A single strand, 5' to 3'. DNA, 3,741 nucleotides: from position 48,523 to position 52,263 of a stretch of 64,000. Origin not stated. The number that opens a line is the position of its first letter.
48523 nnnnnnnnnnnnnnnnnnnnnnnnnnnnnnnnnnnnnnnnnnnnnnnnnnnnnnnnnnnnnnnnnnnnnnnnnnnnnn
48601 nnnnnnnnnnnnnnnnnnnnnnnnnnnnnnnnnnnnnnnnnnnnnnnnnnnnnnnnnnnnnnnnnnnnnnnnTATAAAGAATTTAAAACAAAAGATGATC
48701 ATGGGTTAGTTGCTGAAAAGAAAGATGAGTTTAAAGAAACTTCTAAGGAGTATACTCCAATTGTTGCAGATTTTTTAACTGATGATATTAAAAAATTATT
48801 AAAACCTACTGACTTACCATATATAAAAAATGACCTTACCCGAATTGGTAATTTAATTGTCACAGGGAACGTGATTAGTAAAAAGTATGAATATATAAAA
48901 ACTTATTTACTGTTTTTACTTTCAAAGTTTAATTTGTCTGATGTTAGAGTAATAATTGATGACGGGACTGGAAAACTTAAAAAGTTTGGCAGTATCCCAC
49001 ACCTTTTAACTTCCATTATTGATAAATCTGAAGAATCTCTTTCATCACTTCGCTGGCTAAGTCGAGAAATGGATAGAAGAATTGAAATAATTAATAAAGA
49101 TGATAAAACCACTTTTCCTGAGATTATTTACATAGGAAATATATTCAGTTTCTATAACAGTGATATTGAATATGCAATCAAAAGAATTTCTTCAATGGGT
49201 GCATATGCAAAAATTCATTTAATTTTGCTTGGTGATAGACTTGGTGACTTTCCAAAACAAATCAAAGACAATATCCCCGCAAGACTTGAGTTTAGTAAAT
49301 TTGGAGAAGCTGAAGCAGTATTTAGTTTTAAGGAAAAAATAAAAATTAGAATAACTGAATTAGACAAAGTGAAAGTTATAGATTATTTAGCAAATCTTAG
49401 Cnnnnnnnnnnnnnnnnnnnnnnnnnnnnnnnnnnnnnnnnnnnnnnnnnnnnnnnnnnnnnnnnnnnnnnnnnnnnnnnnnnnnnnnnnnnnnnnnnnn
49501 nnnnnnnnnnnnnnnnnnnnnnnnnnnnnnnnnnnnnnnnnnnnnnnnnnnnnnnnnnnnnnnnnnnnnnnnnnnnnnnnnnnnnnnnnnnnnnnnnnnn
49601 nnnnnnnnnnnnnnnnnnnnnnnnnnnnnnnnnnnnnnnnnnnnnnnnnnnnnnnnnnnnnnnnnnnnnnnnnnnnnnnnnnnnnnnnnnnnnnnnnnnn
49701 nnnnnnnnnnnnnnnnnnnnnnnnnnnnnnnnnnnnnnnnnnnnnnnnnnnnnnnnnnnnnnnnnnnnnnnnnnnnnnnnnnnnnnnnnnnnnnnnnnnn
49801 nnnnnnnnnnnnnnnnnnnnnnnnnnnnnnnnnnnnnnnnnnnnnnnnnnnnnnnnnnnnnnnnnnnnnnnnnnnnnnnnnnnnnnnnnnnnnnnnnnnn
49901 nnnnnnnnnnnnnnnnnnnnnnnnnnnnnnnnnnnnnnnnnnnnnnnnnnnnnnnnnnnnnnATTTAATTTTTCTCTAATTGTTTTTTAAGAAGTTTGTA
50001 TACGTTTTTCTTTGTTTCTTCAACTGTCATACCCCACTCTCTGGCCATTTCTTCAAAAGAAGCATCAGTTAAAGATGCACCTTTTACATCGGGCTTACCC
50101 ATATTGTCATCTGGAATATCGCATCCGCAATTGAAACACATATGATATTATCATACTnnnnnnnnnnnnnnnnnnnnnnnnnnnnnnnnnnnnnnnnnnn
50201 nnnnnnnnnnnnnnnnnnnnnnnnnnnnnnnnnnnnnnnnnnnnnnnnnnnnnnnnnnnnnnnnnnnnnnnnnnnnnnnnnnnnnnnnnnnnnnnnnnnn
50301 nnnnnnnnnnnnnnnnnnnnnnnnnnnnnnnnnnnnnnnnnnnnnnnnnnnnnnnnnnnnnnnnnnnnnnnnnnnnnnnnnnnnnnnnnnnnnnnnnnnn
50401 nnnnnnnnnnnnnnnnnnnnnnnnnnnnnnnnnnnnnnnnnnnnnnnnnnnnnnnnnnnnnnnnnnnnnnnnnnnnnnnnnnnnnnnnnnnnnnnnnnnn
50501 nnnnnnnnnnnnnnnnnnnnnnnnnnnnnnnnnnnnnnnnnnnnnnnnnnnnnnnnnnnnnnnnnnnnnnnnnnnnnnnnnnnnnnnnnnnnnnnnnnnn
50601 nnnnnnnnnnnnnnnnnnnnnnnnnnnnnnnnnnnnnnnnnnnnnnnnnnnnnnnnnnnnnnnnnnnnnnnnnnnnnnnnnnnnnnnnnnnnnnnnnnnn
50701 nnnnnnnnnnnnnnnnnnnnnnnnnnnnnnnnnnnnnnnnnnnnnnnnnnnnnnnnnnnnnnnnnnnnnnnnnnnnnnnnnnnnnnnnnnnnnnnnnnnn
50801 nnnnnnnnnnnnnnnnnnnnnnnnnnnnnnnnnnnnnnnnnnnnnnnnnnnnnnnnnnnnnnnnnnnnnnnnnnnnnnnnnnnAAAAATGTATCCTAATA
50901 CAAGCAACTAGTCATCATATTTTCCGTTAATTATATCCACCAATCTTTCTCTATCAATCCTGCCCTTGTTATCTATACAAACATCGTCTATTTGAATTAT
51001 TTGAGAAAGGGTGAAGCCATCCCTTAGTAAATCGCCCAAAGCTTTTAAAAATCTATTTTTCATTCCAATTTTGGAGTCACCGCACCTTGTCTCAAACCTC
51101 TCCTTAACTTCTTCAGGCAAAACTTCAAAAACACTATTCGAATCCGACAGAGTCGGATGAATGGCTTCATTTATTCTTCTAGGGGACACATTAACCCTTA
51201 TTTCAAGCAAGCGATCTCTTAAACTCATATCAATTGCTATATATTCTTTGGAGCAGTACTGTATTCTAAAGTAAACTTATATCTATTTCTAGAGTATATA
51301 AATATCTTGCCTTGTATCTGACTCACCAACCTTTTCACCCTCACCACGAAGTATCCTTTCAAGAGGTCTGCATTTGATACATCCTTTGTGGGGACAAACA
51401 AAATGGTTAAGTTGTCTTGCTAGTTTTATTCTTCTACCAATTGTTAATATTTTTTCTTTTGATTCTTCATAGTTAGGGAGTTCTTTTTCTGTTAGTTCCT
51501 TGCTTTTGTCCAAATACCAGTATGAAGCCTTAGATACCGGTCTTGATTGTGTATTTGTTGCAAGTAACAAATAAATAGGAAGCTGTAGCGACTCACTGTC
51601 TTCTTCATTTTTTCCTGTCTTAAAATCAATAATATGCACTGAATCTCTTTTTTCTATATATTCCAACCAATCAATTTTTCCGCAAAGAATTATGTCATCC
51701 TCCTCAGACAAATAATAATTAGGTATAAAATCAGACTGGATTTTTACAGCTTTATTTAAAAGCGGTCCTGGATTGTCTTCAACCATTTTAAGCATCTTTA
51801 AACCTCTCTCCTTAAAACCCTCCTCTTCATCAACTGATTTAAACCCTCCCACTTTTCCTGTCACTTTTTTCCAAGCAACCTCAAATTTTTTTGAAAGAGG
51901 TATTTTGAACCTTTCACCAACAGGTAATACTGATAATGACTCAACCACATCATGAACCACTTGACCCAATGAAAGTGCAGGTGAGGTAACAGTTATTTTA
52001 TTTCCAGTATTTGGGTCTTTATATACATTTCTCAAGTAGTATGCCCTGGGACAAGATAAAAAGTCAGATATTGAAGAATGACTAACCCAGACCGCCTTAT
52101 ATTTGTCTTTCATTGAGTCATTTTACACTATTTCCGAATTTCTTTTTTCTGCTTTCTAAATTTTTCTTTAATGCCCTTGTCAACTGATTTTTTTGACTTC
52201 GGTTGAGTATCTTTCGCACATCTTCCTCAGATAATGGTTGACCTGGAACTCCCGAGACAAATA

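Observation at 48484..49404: FtsK-family protein with the gamma domain at the N-terminus and both Walker motifs degenerate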

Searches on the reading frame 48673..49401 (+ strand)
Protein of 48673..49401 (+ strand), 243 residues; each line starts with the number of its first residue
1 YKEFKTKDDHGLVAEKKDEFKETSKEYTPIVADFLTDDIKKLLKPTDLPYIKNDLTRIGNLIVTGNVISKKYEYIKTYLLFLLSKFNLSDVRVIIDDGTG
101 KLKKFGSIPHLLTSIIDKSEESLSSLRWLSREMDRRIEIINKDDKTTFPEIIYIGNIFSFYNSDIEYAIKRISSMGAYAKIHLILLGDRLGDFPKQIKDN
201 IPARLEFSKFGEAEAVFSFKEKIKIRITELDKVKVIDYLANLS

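Call 26: find_related_loci(query=A2, collection=metagenome_contigs, flank=10000)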
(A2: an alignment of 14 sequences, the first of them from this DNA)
Query A2 (243 aa) in metagenome_contigs; peptide patterns used: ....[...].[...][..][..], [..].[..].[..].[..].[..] (x = any residue, [..] = any of these).
406 stretches matched a pattern; 8 encode a relative of the query (tblastn E <= 1e-3); 8 distinct loci.
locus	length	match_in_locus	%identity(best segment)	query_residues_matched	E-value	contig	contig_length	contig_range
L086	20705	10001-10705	62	1-243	3e-96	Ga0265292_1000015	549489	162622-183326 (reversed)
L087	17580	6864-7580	68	2-240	2e-104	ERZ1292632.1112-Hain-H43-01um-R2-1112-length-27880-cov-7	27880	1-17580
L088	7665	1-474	62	82-239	4e-61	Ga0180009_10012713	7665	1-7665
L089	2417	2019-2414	62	13-144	3e-53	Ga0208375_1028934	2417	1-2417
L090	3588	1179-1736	44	51-232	1e-46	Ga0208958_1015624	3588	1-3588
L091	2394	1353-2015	41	24-232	1e-46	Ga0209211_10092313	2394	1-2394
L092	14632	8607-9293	39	18-239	1e-45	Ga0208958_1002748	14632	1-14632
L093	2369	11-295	71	148-243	1e-38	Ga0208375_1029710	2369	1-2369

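Call 27: find_related_loci(query=A2, collection=viral_contigs, flank=10000)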
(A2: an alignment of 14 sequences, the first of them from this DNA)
Query A2 (243 aa) in viral_contigs; peptide patterns used: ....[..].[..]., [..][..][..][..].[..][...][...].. (x = any residue, [..] = any of these).
150 stretches matched a pattern, but none encodes a relative of the query by tblastn (E <= 1e-3).

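Call 57: search_protein_families(library=pfam, proteins=[L086:4689-6092:-, L086:6102-7553:-, L087:4848-5603:-, L087:5611-6564:-, L092:3704-4393:+, L092:4393-7188:+, L092:2505-3737:+], max_evalue=0.001)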
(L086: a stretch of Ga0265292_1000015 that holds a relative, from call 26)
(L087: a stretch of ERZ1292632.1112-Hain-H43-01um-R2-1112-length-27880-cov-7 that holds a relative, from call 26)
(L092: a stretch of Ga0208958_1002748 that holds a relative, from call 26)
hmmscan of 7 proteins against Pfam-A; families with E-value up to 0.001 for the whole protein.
L086:4689-6092:- (468 aa): 3 families
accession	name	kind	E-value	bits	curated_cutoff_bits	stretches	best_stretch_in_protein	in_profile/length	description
PF13175.12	AAA_15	-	5.3e-17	62.9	32.1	1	1-336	1-374/374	AAA ATPase domain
PF13304.12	AAA_21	-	1.8e-16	61.5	27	1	32-337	3-304/304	AAA domain, putative AbiEii toxin, Type IV TA system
PF11398.14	DUF2813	-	4.3e-06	26.8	21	0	1-50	1-44/372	Protein of unknown function (DUF2813)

L086:6102-7553:- (484 aa): 3 families
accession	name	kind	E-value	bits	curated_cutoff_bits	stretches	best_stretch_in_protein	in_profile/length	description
PF02384.22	N6_Mtase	-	2.7e-63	214.6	20.4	1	156-453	5-307/311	N-6 DNA Methylase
PF07669.17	Eco57I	-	5.2e-12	46.6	25.3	1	269-364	58-165/171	Eco57I restriction-modification methylase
PF12161.14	HsdM_N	-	1.8e-10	42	24.5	1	7-141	6-133/135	HsdM N-terminal domain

L087:4848-5603:- (252 aa): 2 families
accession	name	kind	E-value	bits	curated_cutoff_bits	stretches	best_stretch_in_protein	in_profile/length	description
PF22518.2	DUF6997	-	1.3e-50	172.3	27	1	96-250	14-175/175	Domain of unknown function (DUF6997)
PF22515.2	DUF6996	-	4.5e-21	75.1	27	1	5-81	2-71/71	Domain of unknown function (DUF6996)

L087:5611-6564:- (318 aa): 1 family
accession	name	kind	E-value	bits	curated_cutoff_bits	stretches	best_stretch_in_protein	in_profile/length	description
PF02086.21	MethyltransfD12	-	5.5e-61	206.9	22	1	51-293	1-246/253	D12 class N6 adenine-specific DNA methyltransferase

L092:3704-4393:+ (230 aa): 0 families

L092:4393-7188:+ (932 aa): 6 families
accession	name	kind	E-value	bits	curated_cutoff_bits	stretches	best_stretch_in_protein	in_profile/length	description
PF18766.7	SWI2_SNF2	-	3.3e-60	203.9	26.7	1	239-466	1-218/221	SWI2/SNF2 ATPase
PF22679.2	T1R_D3-like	-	2.5e-56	190.9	27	1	494-654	2-158/158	Type I restriction enzyme subunit R domain 3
PF12008.13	EcoR124_C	-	5.7e-56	190.4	23.1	1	675-928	1-258/260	Type I restriction and modification enzyme - subunit R C terminal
PF04851.21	ResIII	-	2.1e-39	135.5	22.5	1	235-398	3-163/164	Type III restriction enzyme, res subunit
PF04313.20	HSDR_N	-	2.2e-36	126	25.1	1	4-184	2-196/198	Type I restriction enzyme R protein N terminus (HSDR_N)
PF00270.35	DEAD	-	4.6e-10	39.9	26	1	238-398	2-161/167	DEAD/DEAH box helicase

L092:2505-3737:+ (411 aa): 1 family
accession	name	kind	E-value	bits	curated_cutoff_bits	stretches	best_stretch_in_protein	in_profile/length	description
PF01420.25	Methylase_S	-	2.1e-46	158.6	22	2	227-396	3-164/168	Type I restriction modification DNA specificity domain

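Call 58: search_protein_families(library=padloc, proteins=[L086:4689-6092:-, L086:6102-7553:-, L087:4848-5603:-, L087:5611-6564:-, L092:3704-4393:+, L092:4393-7188:+], max_evalue=0.00001)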
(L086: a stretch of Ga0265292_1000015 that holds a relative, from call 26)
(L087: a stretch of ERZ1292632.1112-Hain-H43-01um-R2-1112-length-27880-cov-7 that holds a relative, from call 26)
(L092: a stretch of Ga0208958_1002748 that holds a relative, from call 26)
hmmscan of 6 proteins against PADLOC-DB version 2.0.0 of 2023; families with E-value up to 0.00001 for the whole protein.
L086:4689-6092:- (468 aa): 85 families (the best 25 are shown)
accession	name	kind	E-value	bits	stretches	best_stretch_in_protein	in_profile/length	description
PDLC02358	Old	-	7.9e-22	75.8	2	197-357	188-350/578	Old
PDLC02979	AriA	-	2.1e-19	68.5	1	1-336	1-373/373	-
PDLC02980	AriA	-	9.1e-19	66.5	1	32-337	3-304/304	-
PDLC02981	AriAB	-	1.6e-17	61.4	2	209-340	263-381/694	-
PDLC00067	GajA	-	1.6e-17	61.2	1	271-363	288-374/604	AAA ATPase domain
PDLC00062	GajA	-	4.7e-15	53.1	1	270-365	287-373/639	AAA ATPase domain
PDLC00075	GajA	-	8.1e-15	52.3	1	202-337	183-311/536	AAA ATPase domain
PDLC04175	HEC-01A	-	4.2e-14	50.4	1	259-362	243-338/363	-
PDLC03878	NsnB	-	5.1e-14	50.8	1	3-349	2-294/345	-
PDLC00271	PtuA1|PtuA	-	2e-13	48.7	1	1-92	1-80/421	AAA ATPase domain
PDLC00289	PtuA1|PtuA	-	2.2e-13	48.1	1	1-363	1-319/404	AAA ATPase domain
PDLC02335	AbiLi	-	2.9e-13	47.6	1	3-344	50-246/326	AbiLi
PDLC00070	GajA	-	6.4e-13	46.2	1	258-336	256-337/596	AAA ATPase domain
PDLC04244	PDC-M01A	-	1e-12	45.7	1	240-377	300-435/482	-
PDLC04176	HEC-01A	-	1.2e-12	45.9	0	259-356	250-341/371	-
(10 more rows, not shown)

L086:6102-7553:- (484 aa): 37 families (the best 25 are shown)
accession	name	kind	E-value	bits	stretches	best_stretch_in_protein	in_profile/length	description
PDLC03021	MTase_I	-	7.8e-159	527.6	1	1-483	2-488/491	Type I methyltransferase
PDLC03025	MTase_I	-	4.9e-109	363.6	1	6-419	7-407/569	Type I methyltransferase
PDLC03026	MTase_I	-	7.9e-76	254.1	1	15-428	18-406/487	Type I methyltransferase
PDLC03036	MTase_I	-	1.4e-75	252.9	1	6-408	24-455/635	Type I methyltransferase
PDLC04134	mad2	-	2.1e-45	153.5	1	2-418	141-483/492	mads_2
PDLC03022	MTase_I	-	1e-33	114.7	1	42-426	62-450/857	Type I methyltransferase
PDLC03031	MTase_I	-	9.1e-33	111.5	1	127-383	134-403/834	Type I methyltransferase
PDLC03019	MTase_I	-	2.2e-26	90.5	1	152-383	145-374/932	Type I methyltransferase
PDLC03035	MTase_I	-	2.6e-26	90.4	1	134-385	133-389/653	Type I methyltransferase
PDLC03240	MTase_II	-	4.5e-26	89.7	1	157-383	164-382/511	Type II methyltransferase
PDLC03029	MTase_I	-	1.3e-24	84.7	1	94-378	98-398/661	Type I methyltransferase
PDLC03027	MTase_I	-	4.6e-24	82.9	1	157-445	138-433/810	Type I methyltransferase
PDLC03018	MTase_I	-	2.1e-21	74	2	175-225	306-356/749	Type I methyltransferase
PDLC03039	MTase_I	-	2.2e-21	73.7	1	135-372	126-367/708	Type I methyltransferase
PDLC03218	MTase_II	-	4.4e-19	66.5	1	175-383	263-481/532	Type II methyltransferase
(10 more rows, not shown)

L087:4848-5603:- (252 aa): 1 family
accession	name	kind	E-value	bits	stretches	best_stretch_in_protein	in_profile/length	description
PDLC03513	REase_II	-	9.8e-33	112.2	1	3-251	7-248/426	Type II restriction enzyme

L087:5611-6564:- (318 aa): 21 families
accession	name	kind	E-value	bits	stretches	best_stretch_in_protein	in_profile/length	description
PDLC03294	MTase_II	-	1.3e-96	321.4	1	45-318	4-271/272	Type II methyltransferase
PDLC03735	oMTase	-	9.6e-94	311.9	1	45-318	7-282/284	orphan methyltransferase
PDLC03261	MTase_II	-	1e-71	240.1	1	28-300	7-270/643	Type II methyltransferase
PDLC03729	oMTase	-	6.7e-60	200.9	1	45-314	4-265/275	orphan methyltransferase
PDLC03266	MTase_II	-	6.8e-60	200.9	1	45-315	14-281/285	Type II methyltransferase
PDLC03247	MTase_II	-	5.5e-32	109.1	1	50-318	7-265/282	Type II methyltransferase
PDLC03344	MTase_II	-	1.4e-31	107.4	1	46-189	4-146/154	Type II methyltransferase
PDLC03264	MTase_II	-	4.3e-25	86.6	1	78-317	38-282/306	Type II methyltransferase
PDLC03383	MTase_II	-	1.8e-23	81.4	2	162-318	151-313/318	Type II methyltransferase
PDLC03717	oMTase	-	1.9e-20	71.4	1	49-318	6-266/285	orphan methyltransferase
PDLC03302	MTase_II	-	8.9e-20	69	1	48-282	362-585/626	Type II methyltransferase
PDLC03349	MTase_II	-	2.5e-18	64.3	2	155-271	195-309/374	Type II methyltransferase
PDLC03253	MTase_II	-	7.1e-17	60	1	46-233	4-183/253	Type II methyltransferase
PDLC04018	PD-Lambda-5_B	-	4.7e-16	56.9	1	51-291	10-251/291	-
PDLC03287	MTase_II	-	2.1e-13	47.9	1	49-318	367-641/646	Type II methyltransferase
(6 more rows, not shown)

L092:3704-4393:+ (230 aa): 0 families

L092:4393-7188:+ (932 aa): 9 families
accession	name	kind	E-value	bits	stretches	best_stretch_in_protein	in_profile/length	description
PDLC03048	REase_I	-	2.2e-296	984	1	1-895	1-929/976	Type I restriction enzyme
PDLC03046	REase_I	-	4e-80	268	1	74-800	88-889/1025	Type I restriction enzyme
PDLC03045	REase_I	-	2.7e-70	235.5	1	112-657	129-691/995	Type I restriction enzyme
PDLC03044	REase_I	-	3.2e-60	202.2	1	87-700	104-731/1034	Type I restriction enzyme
PDLC03040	REase_I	-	1.2e-55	186.9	1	3-698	4-724/1029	Type I restriction enzyme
PDLC03043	REase_I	-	1e-45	154.2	1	3-254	30-291/313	Type I restriction enzyme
PDLC03041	REase_I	-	5.8e-32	108.6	2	213-432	290-515/1099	Type I restriction enzyme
PDLC02707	PbeA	-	2.4e-14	50.9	1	153-428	159-444/672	PbeA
PDLC03042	REase_I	-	4.9e-07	25.5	1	234-372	443-579/1170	Type I restriction enzyme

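Call 83: search_protein_families(library=pfam, proteins=[L092:7891-8277:+], max_evalue=1)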
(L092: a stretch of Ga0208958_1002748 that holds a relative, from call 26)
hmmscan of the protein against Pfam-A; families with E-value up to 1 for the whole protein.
L092:7891-8277:+ (129 aa): 2 families
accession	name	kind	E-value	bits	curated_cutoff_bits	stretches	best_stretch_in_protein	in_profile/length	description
PF12577.13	PPARgamma_N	-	0.093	13.7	25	1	88-116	17-45/78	PPAR gamma N-terminal region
PF13450.12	NAD_binding_8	-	0.26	12.1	21.9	1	56-100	19-63/68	NAD(P)-binding Rossmann-like domain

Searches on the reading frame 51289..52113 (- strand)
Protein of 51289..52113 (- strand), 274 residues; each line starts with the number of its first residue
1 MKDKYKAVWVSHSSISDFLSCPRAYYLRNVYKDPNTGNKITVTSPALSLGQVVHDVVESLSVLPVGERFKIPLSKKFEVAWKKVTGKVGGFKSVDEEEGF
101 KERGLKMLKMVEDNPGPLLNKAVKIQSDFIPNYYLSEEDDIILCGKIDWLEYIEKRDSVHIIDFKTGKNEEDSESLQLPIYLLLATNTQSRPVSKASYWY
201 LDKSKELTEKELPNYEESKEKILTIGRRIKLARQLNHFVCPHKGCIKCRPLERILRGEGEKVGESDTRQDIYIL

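Call 33: search_protein_families(library=padloc, proteins=[window:51289-52113:-], max_evalue=0.01)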
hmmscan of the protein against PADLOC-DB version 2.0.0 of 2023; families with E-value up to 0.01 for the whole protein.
window:51289-52113:- (274 aa): 11 families
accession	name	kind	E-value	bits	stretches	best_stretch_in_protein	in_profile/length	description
PDLC01250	Cas4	-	6.9e-12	44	1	138-248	57-161/168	"CAS-I,CAS-II,CAS-III,CAS-IV,CAS-V,CAS-VI; acquisition_associated"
PDLC01447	Cas4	-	2.3e-10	39.2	1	9-248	4-151/161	"CAS-I,CAS-II,CAS-III,CAS-IV,CAS-V,CAS-VI; acquisition_associated"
PDLC00943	Cas4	-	1.2e-09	36.4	1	142-248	67-172/180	CRISPR-associated protein Cas4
PDLC02410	Aga_Cas4-like_Nuc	-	2.3e-08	32.1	1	139-204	130-191/255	Class II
PDLC00944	Cas4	-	1e-07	30.3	1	141-236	65-156/177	Cas4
PDLC02083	Cas4_II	-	2.3e-07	29.4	1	130-232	63-158/186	-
PDLC01611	Cas4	-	9.8e-06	23.9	1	138-230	53-130/158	"CAS-I,CAS-II,CAS-III,CAS-IV,CAS-V,CAS-VI; acquisition_associated"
PDLC02405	Aga_Cas4-like_Nuc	-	4e-05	21.1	1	152-206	149-201/270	Class II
PDLC00058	DruK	-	0.00011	19.1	0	143-173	156-185/388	PD-(D/E)XK nuclease superfamily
PDLC00060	DruK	-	0.0023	15.3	0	141-185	141-186/347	PD-(D/E)XK nuclease superfamily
PDLC00059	DruK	-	0.0058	13.9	0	139-186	122-171/326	PD-(D/E)XK nuclease superfamily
